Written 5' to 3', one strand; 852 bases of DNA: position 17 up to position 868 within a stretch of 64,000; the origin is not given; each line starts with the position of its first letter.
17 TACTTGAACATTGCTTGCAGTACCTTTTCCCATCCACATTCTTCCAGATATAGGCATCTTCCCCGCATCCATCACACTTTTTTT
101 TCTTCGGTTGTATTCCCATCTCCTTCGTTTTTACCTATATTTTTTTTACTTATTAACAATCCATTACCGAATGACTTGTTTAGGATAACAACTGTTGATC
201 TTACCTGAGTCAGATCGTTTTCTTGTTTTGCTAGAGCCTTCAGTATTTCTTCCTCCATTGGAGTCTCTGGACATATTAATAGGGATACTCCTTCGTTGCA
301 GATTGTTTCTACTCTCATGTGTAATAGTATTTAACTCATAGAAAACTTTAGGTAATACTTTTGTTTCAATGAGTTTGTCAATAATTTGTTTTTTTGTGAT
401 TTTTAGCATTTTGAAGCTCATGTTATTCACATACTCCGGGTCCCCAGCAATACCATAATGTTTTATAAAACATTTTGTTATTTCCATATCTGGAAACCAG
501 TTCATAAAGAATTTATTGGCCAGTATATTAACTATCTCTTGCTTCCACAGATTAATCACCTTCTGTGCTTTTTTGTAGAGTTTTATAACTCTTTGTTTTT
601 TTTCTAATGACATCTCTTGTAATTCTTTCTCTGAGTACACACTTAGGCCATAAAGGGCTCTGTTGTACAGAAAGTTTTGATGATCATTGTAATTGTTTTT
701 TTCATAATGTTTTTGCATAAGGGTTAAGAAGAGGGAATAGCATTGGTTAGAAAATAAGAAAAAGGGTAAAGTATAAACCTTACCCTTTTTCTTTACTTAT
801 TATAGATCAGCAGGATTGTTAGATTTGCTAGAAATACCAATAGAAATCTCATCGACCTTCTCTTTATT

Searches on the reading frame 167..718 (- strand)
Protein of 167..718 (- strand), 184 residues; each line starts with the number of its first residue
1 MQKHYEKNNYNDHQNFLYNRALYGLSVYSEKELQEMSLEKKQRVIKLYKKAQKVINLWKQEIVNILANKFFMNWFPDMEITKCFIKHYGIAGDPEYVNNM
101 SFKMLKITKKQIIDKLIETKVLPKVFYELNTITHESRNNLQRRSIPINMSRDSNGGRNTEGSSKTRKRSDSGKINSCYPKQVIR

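Call 56: search_protein_families(library=pfam, alignment_id=A3, max_evalue=0.001)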
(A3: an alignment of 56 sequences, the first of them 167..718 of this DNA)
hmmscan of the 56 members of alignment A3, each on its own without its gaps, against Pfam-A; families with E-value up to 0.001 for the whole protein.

A. member 1, window:167-718:- (184 aa): 0 families

B. families by the number of members that match (of 56 scanned): 12 families
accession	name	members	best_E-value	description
PF23898.1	Crass_capsid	1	6.7e-32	Crassvirus major capsid protein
PF25731.1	crAss_MUZ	1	3.9e-27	Crassvirus muzzle protein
PF25702.1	CrAss_Ring_2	1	2.6e-22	Phage tail ring protein 2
PF01145.31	Band_7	1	7.9e-19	SPFH domain / Band 7 family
PF19174.5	DUF5856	1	1.1e-14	Family of unknown function (DUF5856)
PF24228.1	CrAss_Ring_1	1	5.3e-12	Phage tail ring protein 1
PF05105.17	Phage_holin_4_1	1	1.3e-10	Bacteriophage holin family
PF14284.11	PcfJ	1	2.3e-08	PcfJ-like protein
PF13539.11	Peptidase_M15_4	1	4e-06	D-alanyl-D-alanine carboxypeptidase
PF02557.22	VanY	1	1.2e-05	D-alanyl-D-alanine carboxypeptidase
PF01844.29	HNH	1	0.00032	HNH endonuclease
PF12705.13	PDDEXK_1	1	0.00064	PD-(D/E)XK nuclease superfamily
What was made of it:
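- On T4-type internal proteins: No protease domain among 56 window proteins apart from an M15 cell-wall peptidase (call 56).
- On Crassvirales (for the phage carrying the array): Crass_capsid 6.7e-32, crAss_MUZ 3.9e-27, CrAss_Ring_2 2.6e-22 and CrAss_Ring_1 5.3e-12 (call 56).
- Closest known: T-even phage internal proteins. Different: Here the shared elements are a polybasic GG head and tail, no protease is detectable (call 56), and there is no sequence similarity.
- No protease domain in 56 window proteins apart from an M15 cell-wall peptidase (call 56).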
